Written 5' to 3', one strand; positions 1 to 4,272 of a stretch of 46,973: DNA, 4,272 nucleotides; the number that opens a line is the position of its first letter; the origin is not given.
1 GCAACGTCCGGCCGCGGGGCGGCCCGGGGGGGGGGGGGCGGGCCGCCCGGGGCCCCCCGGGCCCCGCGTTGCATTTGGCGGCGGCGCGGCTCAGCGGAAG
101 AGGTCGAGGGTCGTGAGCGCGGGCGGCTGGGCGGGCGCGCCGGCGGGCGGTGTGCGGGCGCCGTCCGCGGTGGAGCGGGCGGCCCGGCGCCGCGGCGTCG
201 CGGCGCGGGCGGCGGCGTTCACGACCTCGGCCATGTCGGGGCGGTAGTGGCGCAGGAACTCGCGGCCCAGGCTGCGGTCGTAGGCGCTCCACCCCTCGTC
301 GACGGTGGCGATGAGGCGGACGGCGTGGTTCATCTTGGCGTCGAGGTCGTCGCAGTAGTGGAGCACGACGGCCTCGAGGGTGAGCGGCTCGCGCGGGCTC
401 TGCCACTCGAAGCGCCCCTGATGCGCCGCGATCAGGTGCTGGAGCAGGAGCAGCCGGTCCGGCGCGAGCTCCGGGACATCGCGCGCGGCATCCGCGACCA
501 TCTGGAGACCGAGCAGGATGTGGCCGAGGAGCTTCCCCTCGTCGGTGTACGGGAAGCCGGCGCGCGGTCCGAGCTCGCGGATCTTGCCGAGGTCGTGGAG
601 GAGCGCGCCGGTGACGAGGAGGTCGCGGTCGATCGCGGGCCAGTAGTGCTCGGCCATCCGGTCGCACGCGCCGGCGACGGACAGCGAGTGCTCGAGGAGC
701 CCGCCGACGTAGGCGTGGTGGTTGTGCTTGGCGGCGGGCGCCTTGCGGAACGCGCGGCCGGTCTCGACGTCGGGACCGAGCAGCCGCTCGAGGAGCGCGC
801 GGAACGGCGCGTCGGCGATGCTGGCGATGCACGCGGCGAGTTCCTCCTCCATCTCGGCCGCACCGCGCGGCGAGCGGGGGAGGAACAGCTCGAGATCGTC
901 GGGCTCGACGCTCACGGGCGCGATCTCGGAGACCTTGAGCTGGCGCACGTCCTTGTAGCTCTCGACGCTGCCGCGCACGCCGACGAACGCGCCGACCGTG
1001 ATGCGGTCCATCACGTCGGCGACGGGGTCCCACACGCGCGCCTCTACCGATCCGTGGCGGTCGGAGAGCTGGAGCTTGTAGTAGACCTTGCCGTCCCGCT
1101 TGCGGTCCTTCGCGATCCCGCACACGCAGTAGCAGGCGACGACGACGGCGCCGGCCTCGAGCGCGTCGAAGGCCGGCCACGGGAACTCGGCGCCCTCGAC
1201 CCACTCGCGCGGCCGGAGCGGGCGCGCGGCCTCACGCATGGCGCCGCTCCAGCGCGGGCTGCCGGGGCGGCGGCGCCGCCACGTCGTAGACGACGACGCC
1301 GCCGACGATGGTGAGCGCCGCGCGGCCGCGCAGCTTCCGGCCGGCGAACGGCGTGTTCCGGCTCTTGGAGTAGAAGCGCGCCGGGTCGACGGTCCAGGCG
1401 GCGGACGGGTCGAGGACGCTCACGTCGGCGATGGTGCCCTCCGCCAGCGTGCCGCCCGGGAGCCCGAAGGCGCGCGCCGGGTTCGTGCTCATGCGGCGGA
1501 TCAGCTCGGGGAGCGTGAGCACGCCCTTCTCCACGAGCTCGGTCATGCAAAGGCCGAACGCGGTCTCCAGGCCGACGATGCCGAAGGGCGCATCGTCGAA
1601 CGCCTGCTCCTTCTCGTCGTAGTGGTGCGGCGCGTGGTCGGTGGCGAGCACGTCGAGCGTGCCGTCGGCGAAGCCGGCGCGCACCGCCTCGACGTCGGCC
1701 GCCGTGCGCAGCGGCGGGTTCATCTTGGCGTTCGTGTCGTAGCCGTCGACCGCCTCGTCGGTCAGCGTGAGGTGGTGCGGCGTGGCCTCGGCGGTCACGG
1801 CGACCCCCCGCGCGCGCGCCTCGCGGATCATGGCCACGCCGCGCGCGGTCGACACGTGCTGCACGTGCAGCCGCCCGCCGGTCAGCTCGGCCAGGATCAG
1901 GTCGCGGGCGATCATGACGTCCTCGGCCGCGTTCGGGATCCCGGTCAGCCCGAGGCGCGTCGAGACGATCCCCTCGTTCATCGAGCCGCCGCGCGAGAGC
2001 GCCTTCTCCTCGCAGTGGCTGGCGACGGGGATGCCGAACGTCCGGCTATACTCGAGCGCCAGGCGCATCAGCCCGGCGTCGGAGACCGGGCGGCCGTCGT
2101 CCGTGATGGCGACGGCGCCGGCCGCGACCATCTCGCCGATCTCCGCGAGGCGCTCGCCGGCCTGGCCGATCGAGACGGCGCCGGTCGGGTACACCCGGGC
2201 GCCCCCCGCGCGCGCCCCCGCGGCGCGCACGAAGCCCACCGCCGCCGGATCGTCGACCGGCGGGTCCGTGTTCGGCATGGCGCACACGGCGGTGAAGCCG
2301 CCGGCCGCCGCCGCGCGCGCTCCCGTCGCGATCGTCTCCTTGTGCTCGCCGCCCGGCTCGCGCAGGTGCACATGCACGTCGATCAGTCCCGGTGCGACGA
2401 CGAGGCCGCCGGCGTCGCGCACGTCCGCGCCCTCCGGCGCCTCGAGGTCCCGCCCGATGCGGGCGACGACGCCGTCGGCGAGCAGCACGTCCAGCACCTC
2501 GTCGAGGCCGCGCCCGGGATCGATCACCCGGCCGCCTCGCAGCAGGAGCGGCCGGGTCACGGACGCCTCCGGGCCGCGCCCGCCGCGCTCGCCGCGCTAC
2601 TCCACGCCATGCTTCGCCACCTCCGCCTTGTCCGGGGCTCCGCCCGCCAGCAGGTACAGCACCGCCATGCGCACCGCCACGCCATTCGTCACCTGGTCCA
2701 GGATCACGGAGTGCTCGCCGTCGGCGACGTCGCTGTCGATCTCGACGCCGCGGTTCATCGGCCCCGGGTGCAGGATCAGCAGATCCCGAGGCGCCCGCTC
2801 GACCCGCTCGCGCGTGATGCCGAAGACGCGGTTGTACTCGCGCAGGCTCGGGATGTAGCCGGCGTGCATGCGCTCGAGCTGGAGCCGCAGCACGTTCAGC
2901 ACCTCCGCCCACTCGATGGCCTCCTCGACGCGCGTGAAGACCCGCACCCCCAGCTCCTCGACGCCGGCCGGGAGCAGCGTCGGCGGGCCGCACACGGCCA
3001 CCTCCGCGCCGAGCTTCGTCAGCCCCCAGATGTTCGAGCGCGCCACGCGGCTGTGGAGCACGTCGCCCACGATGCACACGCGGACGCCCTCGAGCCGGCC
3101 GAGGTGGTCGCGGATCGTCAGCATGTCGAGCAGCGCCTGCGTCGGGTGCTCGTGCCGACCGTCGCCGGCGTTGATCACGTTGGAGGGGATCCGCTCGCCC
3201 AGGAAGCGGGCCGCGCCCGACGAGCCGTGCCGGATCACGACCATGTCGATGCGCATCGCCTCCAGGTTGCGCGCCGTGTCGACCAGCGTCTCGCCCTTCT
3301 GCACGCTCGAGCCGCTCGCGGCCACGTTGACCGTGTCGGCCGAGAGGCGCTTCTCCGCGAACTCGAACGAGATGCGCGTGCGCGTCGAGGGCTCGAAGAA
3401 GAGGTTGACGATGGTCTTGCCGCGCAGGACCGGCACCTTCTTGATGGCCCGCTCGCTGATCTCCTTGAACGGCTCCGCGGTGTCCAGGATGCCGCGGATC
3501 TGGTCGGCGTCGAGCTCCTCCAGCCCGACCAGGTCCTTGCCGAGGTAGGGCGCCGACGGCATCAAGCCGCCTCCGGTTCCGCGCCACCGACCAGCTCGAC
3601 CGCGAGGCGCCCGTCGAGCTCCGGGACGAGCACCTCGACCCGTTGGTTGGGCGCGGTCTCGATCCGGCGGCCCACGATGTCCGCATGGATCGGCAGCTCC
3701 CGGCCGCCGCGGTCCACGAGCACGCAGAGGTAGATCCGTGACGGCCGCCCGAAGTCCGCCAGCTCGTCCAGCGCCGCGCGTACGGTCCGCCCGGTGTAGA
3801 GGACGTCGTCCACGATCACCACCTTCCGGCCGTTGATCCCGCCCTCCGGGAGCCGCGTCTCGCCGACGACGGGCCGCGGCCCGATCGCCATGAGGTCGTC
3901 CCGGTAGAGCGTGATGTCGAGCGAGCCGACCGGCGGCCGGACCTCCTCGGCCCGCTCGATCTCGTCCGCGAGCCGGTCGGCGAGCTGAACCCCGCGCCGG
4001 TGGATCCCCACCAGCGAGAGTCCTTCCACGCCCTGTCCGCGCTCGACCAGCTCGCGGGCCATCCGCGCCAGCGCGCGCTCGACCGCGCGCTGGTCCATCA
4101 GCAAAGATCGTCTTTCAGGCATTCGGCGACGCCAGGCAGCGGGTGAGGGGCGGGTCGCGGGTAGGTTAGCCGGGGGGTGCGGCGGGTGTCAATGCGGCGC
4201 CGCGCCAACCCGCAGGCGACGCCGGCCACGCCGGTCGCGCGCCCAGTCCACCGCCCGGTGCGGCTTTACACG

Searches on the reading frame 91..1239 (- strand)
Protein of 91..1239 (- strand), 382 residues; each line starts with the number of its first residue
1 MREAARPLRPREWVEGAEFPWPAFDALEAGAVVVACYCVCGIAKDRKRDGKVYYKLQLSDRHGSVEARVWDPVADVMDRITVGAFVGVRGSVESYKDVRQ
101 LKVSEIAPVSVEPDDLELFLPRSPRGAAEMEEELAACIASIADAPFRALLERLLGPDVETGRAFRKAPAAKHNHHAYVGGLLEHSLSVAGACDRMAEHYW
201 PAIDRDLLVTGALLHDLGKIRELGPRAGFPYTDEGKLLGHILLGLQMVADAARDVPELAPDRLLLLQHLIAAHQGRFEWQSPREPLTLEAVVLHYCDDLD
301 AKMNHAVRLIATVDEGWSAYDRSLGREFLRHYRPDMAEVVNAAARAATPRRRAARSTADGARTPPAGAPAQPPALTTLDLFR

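Call 74: search_protein_families(library=pfam, proteins=[window:91-1239:-], max_evalue=0.00001)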
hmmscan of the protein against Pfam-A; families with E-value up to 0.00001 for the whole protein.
window:91-1239:- (382 aa): 2 families
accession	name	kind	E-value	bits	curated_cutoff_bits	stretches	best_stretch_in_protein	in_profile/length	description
PF01966.28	HD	-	3.1e-16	60.1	22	1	182-301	2-115/116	HD domain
PF01336.31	tRNA_anti-codon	-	9.7e-11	41.9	27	1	38-108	2-74/75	OB-fold nucleic acid binding domain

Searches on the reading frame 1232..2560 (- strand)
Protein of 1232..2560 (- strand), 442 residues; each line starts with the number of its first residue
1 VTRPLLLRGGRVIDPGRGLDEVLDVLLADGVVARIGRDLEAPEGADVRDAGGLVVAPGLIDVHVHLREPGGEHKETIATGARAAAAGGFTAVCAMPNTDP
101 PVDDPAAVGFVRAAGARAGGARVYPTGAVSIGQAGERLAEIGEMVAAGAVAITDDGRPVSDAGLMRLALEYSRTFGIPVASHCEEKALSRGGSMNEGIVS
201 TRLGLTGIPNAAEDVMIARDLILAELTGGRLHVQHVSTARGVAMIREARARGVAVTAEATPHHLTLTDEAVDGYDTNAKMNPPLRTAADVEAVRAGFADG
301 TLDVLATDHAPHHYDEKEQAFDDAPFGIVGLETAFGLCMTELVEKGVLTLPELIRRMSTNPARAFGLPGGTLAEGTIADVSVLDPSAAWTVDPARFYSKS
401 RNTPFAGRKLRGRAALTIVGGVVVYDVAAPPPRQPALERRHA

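Call 74: search_protein_families(library=pfam, proteins=[window:1232-2560:-], max_evalue=0.00001)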
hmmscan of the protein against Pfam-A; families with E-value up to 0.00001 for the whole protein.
window:1232-2560:- (442 aa): 3 families
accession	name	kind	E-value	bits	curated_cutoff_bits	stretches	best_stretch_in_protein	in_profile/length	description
PF01979.26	Amidohydro_1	-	5.2e-30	105.3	25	1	54-424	1-345/345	Amidohydrolase family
PF07969.17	Amidohydro_3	-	5.9e-15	56.1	29.7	1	333-425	394-472/472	Amidohydrolase family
PF12890.13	DHOase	-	2.5e-11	44.3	21.2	1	54-238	3-139/142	Dihydro-orotase-like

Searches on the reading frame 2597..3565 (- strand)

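Call 74: search_protein_families(library=pfam, proteins=[window:2597-3565:-], max_evalue=0.00001)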
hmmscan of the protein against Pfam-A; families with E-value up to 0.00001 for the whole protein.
window:2597-3565:- (322 aa): 2 families
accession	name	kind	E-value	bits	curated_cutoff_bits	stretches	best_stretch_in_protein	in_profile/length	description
PF02729.26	OTCace_N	-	3.3e-44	151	29.9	1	10-152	1-147/148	Aspartate/ornithine carbamoyltransferase, carbamoyl-P binding domain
PF00185.30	OTCace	-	6.7e-24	85.2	29.4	1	159-306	1-157/157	Aspartate/ornithine carbamoyltransferase, Asp/Orn binding domain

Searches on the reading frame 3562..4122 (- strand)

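Call 74: search_protein_families(library=pfam, proteins=[window:3562-4122:-], max_evalue=0.00001)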
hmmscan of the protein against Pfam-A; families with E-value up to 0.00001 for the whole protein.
window:3562-4122:- (186 aa): 1 family
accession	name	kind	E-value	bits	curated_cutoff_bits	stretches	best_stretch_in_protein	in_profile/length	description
PF00156.33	Pribosyltran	-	5.5e-21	75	26.3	1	9-155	6-144/158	Phosphoribosyl transferase domain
